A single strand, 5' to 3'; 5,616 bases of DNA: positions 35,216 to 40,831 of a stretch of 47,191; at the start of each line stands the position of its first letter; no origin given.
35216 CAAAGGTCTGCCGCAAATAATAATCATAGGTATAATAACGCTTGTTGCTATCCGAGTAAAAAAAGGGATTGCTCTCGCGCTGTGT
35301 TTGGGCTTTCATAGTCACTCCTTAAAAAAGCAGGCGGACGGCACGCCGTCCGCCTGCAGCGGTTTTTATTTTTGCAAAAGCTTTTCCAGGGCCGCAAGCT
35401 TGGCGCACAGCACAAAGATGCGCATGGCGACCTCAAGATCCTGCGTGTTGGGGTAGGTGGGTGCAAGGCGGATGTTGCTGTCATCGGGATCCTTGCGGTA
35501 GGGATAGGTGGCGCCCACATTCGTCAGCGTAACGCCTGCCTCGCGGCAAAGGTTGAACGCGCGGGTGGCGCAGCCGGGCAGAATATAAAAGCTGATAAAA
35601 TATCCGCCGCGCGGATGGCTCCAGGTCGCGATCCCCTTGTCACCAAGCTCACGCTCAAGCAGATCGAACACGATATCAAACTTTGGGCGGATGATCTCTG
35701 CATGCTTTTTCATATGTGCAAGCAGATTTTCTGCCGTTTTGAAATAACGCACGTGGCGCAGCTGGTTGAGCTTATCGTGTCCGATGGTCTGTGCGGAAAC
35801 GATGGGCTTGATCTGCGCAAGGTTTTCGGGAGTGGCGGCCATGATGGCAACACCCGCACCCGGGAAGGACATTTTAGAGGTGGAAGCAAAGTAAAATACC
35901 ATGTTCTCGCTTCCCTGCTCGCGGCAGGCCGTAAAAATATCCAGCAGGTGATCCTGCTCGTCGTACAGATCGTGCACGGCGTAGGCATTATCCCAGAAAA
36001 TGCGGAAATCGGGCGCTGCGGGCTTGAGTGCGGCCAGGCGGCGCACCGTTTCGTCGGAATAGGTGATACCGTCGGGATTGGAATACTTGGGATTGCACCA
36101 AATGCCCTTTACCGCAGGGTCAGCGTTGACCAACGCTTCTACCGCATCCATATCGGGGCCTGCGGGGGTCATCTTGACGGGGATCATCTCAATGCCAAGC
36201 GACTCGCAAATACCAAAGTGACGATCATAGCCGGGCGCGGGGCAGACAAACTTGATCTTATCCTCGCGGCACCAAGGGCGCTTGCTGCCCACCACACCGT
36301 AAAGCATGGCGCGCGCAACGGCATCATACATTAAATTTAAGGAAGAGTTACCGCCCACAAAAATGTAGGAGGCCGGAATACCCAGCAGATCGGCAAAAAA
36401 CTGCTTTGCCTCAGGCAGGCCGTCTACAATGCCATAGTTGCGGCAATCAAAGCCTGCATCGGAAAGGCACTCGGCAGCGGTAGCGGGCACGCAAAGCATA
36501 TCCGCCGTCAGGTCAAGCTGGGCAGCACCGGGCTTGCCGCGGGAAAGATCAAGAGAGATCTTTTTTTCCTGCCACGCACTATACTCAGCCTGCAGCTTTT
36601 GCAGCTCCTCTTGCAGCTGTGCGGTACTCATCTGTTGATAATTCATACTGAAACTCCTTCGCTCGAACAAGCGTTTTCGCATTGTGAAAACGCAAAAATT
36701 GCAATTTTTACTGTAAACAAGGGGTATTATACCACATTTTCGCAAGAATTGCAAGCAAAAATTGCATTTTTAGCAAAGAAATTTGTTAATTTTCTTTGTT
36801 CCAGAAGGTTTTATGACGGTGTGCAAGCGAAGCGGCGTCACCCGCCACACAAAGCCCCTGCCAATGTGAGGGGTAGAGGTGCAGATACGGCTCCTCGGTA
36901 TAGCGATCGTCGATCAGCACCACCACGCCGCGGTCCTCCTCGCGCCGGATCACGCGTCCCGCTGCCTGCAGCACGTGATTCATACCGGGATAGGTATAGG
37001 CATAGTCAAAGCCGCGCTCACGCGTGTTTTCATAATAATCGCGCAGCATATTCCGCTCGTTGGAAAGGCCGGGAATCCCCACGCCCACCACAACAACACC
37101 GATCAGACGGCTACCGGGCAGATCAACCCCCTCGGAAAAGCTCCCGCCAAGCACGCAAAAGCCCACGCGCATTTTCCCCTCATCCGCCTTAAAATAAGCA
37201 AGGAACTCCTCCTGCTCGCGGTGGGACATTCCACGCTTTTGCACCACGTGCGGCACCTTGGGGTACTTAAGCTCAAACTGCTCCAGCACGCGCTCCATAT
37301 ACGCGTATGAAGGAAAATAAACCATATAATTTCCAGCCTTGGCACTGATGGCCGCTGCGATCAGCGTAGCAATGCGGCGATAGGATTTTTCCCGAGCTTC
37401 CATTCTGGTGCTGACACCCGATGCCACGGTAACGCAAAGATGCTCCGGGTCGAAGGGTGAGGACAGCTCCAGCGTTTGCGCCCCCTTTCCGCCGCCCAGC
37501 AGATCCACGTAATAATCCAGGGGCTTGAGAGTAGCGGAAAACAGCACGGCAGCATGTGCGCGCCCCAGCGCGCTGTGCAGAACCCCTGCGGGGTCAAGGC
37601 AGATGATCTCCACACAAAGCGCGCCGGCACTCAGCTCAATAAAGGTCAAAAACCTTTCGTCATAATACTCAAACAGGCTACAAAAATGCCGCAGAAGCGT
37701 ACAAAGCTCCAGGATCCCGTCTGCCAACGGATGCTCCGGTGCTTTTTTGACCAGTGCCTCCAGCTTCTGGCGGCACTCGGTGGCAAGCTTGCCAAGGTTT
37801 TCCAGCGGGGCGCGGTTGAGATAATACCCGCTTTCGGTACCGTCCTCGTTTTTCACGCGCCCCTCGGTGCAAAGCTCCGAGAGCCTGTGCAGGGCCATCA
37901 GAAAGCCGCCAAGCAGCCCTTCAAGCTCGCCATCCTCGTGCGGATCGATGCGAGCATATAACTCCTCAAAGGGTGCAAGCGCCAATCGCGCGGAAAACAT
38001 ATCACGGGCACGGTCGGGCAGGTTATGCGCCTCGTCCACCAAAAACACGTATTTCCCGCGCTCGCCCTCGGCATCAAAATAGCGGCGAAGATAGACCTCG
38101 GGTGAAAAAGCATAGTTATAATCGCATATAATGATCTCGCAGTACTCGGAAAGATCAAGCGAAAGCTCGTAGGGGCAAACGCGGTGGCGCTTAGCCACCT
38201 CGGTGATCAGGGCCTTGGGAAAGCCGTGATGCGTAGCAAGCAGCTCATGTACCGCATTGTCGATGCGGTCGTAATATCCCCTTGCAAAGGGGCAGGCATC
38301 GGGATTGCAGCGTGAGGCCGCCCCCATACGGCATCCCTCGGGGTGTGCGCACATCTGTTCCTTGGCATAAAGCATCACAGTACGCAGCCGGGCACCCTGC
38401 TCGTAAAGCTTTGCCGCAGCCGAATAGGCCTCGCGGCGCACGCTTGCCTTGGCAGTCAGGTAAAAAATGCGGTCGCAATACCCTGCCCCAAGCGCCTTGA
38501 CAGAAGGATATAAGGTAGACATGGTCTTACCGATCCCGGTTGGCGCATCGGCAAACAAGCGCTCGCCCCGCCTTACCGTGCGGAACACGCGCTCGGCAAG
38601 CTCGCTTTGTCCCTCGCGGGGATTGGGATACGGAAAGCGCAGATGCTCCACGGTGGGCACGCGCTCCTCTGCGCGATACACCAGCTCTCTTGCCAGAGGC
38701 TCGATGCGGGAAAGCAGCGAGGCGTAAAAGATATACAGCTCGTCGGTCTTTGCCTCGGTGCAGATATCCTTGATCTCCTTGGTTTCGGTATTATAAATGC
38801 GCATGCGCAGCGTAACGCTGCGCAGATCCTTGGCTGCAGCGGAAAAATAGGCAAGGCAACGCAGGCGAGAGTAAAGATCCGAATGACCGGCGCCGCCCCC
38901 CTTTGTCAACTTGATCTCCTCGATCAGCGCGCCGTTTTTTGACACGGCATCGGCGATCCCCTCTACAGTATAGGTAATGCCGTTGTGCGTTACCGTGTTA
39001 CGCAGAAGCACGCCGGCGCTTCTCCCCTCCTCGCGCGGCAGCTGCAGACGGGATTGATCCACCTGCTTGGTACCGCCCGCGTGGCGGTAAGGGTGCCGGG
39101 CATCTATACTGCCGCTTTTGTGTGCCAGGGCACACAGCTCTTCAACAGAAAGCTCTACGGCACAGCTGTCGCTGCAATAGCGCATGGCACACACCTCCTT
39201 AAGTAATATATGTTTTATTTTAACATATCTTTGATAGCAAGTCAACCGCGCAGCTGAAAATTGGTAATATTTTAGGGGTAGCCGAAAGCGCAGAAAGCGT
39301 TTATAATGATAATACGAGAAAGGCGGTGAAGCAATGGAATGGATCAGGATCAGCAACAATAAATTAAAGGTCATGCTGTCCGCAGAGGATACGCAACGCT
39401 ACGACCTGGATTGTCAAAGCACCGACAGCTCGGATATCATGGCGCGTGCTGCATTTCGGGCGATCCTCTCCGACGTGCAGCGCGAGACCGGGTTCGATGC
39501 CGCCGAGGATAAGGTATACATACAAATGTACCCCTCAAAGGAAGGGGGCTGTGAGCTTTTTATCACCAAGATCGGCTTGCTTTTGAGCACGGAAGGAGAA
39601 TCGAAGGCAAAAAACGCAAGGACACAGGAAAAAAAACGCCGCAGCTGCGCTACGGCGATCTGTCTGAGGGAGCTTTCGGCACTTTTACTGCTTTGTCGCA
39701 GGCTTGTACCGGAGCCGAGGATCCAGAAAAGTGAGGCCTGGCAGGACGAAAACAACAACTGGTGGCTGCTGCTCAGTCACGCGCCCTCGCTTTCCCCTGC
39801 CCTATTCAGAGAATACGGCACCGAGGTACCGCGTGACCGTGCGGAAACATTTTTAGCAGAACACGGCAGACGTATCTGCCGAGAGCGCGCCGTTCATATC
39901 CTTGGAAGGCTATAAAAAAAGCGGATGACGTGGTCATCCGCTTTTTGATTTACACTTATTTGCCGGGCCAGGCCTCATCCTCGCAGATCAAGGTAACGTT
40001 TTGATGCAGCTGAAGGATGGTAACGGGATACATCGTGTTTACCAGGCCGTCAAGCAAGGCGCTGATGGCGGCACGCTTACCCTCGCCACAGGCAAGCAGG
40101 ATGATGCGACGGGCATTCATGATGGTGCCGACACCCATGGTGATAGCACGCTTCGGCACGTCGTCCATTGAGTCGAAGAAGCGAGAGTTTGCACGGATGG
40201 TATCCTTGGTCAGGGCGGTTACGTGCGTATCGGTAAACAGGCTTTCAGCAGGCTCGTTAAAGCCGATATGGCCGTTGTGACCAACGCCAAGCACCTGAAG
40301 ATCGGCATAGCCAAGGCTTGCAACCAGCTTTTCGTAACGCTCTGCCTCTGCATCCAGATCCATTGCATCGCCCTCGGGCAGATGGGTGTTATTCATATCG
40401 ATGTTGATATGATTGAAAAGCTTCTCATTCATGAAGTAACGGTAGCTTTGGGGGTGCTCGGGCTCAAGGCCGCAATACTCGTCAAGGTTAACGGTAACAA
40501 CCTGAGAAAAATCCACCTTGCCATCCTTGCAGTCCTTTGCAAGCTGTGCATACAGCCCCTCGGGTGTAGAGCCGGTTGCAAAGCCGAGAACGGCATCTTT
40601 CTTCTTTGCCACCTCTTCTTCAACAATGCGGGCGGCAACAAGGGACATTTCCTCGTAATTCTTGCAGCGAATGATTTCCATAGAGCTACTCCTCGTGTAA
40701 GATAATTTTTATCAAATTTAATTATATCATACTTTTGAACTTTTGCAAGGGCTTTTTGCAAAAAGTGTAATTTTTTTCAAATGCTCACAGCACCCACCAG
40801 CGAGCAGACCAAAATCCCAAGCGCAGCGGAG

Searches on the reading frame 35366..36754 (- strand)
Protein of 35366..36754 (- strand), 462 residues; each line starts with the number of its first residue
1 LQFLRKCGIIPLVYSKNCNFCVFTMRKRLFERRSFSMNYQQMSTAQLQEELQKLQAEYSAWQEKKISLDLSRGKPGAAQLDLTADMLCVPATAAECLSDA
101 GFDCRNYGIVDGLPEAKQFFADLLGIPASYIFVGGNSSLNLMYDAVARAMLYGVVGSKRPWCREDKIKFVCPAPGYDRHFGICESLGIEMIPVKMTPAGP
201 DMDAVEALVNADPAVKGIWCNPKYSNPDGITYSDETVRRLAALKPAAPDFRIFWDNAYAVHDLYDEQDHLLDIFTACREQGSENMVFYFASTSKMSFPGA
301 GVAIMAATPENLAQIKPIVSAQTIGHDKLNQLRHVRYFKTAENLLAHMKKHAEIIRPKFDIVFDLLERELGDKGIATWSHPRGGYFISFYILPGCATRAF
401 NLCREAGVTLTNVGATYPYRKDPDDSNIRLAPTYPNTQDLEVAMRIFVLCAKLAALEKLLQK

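Call 30: search_protein_families(library=pfam, proteins=[window:35366-36754:-], max_evalue=0.00001)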
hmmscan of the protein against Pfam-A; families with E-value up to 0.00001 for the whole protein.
window:35366-36754:- (462 aa): 2 families
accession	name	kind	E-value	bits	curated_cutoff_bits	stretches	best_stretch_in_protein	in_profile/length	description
PF12897.13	Asp_aminotransf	-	2.6e-163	544.1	27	1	42-461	1-419/421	Aspartate amino-transferase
PF00155.27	Aminotran_1_2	-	3.4e-12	46.7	19.7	1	98-381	29-301/361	Aminotransferase class I and II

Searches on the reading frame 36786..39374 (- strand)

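Call 30: search_protein_families(library=pfam, proteins=[window:36786-39374:-], max_evalue=0.00001)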
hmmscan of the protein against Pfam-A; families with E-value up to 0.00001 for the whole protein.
window:36786-39374:- (862 aa): 3 families
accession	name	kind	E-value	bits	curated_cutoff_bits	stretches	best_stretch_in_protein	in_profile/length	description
PF13307.12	Helicase_C_2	-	3.4e-40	138.3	25.3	1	675-839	4-168/170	Helicase C-terminal domain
PF06733.21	DEAD_2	-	3.5e-13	50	21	1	324-464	22-167/172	DEAD_2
PF06777.17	HBB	-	8.3e-08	32.5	30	1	566-658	100-188/190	Helical and beta-bridge domain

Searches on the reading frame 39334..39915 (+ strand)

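Call 66: search_protein_families(library=pfam, proteins=[window:39334-39915:+], max_evalue=0.01)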
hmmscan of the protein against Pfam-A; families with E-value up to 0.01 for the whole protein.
window:39334-39915:+ (193 aa): 1 family
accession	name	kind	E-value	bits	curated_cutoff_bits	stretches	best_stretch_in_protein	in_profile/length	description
PF05389.17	MecA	-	6.3e-15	55.8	22.5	1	1-190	1-221/221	Negative regulator of genetic competence (MecA)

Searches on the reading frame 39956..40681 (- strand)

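Call 66: search_protein_families(library=pfam, proteins=[window:39956-40681:-], max_evalue=0.01)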
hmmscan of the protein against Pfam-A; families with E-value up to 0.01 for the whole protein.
window:39956-40681:- (241 aa): 2 families
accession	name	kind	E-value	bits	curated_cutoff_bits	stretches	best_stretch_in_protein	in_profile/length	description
PF01182.26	Glucosamine_iso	-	2.2e-27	96.8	27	1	17-229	15-222/225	Glucosamine-6-phosphate isomerases/6-phosphogluconolactonase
PF04198.19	Sugar-bind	-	8.4e-05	22.3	27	1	164-213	186-240/257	Putative sugar-binding domain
